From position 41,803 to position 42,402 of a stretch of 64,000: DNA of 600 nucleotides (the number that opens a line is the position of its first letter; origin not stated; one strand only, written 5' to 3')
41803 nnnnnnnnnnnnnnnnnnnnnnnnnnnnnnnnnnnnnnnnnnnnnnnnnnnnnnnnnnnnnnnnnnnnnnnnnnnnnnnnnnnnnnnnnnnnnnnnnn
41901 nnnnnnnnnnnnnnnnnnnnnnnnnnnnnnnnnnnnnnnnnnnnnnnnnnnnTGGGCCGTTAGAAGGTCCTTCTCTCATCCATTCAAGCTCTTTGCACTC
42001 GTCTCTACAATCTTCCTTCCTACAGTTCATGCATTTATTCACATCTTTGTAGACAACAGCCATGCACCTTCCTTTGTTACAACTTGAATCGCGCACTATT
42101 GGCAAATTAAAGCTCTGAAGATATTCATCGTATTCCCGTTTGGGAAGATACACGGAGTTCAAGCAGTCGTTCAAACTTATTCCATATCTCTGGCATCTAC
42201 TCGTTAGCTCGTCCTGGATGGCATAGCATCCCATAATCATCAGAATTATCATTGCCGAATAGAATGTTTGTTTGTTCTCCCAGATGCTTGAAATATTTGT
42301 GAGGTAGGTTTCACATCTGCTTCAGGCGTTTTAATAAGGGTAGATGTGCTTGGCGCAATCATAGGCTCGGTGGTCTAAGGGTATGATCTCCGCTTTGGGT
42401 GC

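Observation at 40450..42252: Secreted Cys-rich plus mucin-like Thr/Val/Lys-repeat protein, flanked by two tRNA genes: candidate new invasion-apparatus or spore-wall component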

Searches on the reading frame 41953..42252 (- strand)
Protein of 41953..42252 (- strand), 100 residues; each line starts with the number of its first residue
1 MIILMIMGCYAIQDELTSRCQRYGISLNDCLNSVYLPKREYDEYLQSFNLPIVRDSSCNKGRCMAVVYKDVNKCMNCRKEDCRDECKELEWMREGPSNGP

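Call 55: search_solved_structures(query=A3, max_evalue=1)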
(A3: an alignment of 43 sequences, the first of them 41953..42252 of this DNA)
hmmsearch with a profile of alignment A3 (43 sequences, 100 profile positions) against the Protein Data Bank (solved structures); distinct sequences matched with E-value up to 1: 0.
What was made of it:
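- Tried and rejected: A PDB sequence-profile search with the N-domain found nothing (call 55).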

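Call 58: predict_structure(alignment_id=A3)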
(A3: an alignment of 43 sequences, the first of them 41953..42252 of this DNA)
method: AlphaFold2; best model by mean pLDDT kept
length: 100 residues; sequences in the alignment: 43
mean_pLDDT: 63.7   pTM: 0.30
mean pLDDT of the five models: 63.7, 61.3, 61.1, 54.2, 53.7
residues with pLDDT >= 90: 0; 70-90: 23; 50-70: 70; < 50: 7
segments of 3 or more residues with pLDDT < 50: 94-100
pLDDT, mean of each block of 10 residues (from residue 1): 64 66 75 66 80 62 56 61 61 47
secondary structure, 60 per line:
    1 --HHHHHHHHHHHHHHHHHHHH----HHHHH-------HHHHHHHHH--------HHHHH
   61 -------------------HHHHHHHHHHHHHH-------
elements in order: H3-22 H27-31 H39-47 H56-60 H80-93
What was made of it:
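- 41983..42207 (-): Residues 16-90: the N-terminal Cys-rich head. It has four family-invariant Cys (C20, C30, C58, C63; C-x9-C-x27-C-x4-C) and a second cluster CxxCx4Cx3C (C74, C77, C82, C86) that is kept in many clades and replaced in others. AF2 gives pLDDT 63.7, mostly helical (call 58).
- Tried and rejected: AF2 on the N-domain with 43 sequences gave pLDDT 63.7 (call 58).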

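Call 64: fold_search(model_id=the predicted structure, library=pdb)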
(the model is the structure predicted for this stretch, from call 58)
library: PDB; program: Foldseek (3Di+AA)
matches with E <= 10: 21; with E <= 0.001: 0
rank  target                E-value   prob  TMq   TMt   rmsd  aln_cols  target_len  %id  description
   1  7udi_B                3.2e+00  0.08  0.23  0.12  10.9        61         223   16  Full-length dimer of DNA-Damage Response Protein C from Deinococcus radiodurans (released 2023-02-22)
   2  2hh3_MODEL_1_A        3.6e+00  0.05  0.22  0.28  10.7        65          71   14  Solution structure of the third KH domain of KSRP (released 2007-05-08)
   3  5noc_MODEL_1_A        3.9e+00  0.04  0.16  0.25   8.5        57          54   19  Solution NMR Structure of the C-terminal domain of ParB (Spo0J) (released 2017-12-13)
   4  4v7e_BI               4.2e+00  0.04  0.17  0.23  11.4        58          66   14  Model of the small subunit RNA based on a 5.5 A cryo-EM map of Triticum aestivum translating 80S ribosome (released 2014-07-09)
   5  7kra_E                4.8e+00  0.02  0.18  0.14  20.8        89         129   10  Cryo-EM structure of Saccharomyces cerevisiae ER membrane protein complex bound to Fab-DH4 in lipid nanodiscs (released 2020-12-02)
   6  4b8t_MODEL_1_A        5.1e+00  0.02  0.15  0.14  11.5        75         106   13  RNA BINDING PROTEIN Solution structure of the third KH domain of KSRP in complex with the G-rich target sequen (released 2012-11-07)
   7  3g73_B                5.5e+00  0.02  0.19  0.19   9.1        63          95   11  Structure of the FOXM1 DNA binding (released 2009-03-03)
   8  8u0g_B                5.9e+00  0.05  0.23  0.12  11.1        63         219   16  Full-length dimer of DNA-Damage Response Protein C from Deinococcus radiodurans - Crystal form xMJ7124 (released 2023-09-06)
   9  1x4n_MODEL_1_A        6.7e+00  0.02  0.19  0.20  10.7        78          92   17  Solution structure of KH domain in FUSE binding protein 1 (released 2005-11-14)
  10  5gjq_Q                7.2e+00  0.02  0.18  0.07  11.6        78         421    9  Structure of the human 26S proteasome bound to USP14-UbAl (released 2016-08-17)
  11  8a98_SB               7.7e+00  0.04  0.16  0.08   9.5        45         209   13  CRYO-EM STRUCTURE OF LEISHMANIA MAJOR 80S RIBOSOME : snoRNA MUTANT (released 2023-10-11)
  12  7pub_IA               7.7e+00  0.02  0.19  0.04  14.0        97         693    9  Late assembly intermediate of the Trypanosoma brucei mitoribosomal small subunit (released 2022-05-04)
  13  6tmh_e                7.7e+00  0.01  0.14  0.20  13.5        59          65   14  Cryo-EM structure of Toxoplasma gondii mitochondrial ATP synthase dimer, OSCP/F1/c-ring model (released 2020-12-16)
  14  3mex_A                8.3e+00  0.01  0.20  0.15  13.6       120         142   15  Crystal structure of MexR in oxidized state (released 2010-07-28)
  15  7udi_A                8.9e+00  0.04  0.23  0.12  10.9        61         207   16  Full-length dimer of DNA-Damage Response Protein C from Deinococcus radiodurans (released 2023-02-22)
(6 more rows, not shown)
